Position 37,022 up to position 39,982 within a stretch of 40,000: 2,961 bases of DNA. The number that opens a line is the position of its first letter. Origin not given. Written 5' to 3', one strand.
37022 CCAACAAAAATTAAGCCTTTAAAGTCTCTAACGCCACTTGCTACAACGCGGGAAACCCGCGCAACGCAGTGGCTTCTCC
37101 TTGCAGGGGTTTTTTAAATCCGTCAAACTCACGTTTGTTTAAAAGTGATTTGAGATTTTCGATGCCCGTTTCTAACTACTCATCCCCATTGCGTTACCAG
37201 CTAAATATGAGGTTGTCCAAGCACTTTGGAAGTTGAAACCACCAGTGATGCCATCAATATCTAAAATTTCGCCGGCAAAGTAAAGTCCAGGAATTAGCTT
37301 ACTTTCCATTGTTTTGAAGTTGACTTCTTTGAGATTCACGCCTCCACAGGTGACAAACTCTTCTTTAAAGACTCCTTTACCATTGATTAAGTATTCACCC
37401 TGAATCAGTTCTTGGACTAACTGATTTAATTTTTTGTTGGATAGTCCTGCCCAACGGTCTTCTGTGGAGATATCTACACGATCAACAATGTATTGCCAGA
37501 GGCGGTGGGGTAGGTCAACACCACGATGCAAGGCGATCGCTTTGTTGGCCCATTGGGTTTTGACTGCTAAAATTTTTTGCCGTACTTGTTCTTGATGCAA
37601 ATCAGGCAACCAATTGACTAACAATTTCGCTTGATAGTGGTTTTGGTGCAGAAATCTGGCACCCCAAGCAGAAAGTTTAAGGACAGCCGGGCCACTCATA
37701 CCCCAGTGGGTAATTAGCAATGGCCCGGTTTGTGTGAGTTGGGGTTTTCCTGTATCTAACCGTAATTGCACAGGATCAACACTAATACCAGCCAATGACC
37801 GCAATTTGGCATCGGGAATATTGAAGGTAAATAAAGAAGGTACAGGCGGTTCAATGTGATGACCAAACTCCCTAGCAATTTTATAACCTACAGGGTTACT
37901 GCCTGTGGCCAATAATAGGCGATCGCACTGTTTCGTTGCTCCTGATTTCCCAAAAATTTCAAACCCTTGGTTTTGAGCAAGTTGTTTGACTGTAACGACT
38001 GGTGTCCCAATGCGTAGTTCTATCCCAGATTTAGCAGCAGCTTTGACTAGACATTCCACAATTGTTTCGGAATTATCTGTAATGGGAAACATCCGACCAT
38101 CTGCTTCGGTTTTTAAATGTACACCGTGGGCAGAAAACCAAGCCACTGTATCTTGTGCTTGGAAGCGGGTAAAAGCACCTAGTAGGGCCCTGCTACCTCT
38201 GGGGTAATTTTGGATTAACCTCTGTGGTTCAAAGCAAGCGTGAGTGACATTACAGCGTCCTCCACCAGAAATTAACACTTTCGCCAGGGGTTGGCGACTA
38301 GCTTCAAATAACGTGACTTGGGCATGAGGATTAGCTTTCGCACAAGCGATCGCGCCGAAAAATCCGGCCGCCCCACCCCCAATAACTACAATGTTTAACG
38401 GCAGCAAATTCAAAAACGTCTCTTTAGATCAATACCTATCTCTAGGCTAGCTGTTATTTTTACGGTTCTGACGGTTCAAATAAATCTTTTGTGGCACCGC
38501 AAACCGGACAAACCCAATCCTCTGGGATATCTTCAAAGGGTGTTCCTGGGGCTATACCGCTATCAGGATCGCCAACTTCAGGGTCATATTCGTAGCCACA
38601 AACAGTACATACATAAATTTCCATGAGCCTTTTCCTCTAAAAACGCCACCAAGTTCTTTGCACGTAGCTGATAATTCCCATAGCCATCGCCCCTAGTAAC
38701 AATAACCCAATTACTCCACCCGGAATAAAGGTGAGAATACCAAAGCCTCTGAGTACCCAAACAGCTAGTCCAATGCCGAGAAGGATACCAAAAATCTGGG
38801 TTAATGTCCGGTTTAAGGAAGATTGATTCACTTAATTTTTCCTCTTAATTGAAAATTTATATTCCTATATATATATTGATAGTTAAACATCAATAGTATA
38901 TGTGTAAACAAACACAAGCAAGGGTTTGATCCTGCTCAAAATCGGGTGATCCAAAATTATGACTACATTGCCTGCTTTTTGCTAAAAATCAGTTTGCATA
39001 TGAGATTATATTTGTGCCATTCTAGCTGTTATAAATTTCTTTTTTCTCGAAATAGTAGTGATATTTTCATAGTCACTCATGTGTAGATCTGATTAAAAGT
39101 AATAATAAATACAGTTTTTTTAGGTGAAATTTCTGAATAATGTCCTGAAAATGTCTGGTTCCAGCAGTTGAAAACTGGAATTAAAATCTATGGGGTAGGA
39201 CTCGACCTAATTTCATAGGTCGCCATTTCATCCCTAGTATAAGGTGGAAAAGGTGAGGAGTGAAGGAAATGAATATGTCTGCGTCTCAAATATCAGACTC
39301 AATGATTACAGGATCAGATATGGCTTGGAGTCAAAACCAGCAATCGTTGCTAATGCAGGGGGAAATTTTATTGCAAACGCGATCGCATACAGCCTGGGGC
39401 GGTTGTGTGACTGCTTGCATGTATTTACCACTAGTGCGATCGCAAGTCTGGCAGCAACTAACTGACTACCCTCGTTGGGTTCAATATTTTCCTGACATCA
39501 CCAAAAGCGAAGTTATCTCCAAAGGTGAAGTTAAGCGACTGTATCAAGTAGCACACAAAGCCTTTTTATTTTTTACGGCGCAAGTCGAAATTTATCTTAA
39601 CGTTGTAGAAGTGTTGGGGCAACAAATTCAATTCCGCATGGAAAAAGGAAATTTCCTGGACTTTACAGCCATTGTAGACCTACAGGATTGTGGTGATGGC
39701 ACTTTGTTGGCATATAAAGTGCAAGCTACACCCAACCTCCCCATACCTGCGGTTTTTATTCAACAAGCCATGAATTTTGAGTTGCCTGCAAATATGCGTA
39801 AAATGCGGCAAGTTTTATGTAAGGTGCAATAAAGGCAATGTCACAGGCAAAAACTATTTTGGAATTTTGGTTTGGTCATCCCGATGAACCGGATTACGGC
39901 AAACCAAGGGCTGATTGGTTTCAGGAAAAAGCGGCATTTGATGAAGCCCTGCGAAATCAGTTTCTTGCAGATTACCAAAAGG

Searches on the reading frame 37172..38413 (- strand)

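Call 27: search_protein_families(library=pfam, proteins=[window:37172-38413:-], max_evalue=0.00001)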
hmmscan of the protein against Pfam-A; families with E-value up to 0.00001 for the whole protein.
window:37172-38413:- (413 aa): 5 families
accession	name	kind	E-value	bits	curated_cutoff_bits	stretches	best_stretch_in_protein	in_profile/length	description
PF03486.20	HI0933_like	-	1.8e-76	257.3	50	1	7-407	2-243/244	HI0933-like protein Rossmann domain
PF22780.1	HI0933_like_1st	-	2.6e-35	122.1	27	1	191-354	1-165/165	HI0933-like protein barrel and H2TH domain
PF01266.30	DAO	-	5.7e-08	33.1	27.9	0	117-190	150-224/353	FAD dependent oxidoreductase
PF07992.20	Pyr_redox_2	-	1.3e-07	31.8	26.1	1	7-175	2-112/291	Pyridine nucleotide-disulphide oxidoreductase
PF00890.30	FAD_binding_2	-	6.2e-07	29.4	20.4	0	8-107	2-108/414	FAD binding domain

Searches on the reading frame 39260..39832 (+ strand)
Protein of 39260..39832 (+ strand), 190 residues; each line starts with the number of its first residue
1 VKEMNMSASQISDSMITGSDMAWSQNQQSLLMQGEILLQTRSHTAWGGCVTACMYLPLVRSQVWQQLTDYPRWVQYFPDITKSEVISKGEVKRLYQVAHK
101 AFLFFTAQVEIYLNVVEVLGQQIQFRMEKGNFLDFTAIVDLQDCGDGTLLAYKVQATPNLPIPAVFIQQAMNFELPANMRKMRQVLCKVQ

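Call 28: search_protein_families(library=pfam, proteins=[window:39260-39832:+], max_evalue=0.00001)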
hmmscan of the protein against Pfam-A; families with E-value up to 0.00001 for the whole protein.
window:39260-39832:+ (190 aa): 1 family
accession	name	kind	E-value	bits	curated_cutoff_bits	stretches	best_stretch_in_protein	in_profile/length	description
PF03364.25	Polyketide_cyc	-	5.9e-08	33.5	23.4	1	61-179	6-122/126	Polyketide cyclase / dehydrase and lipid transport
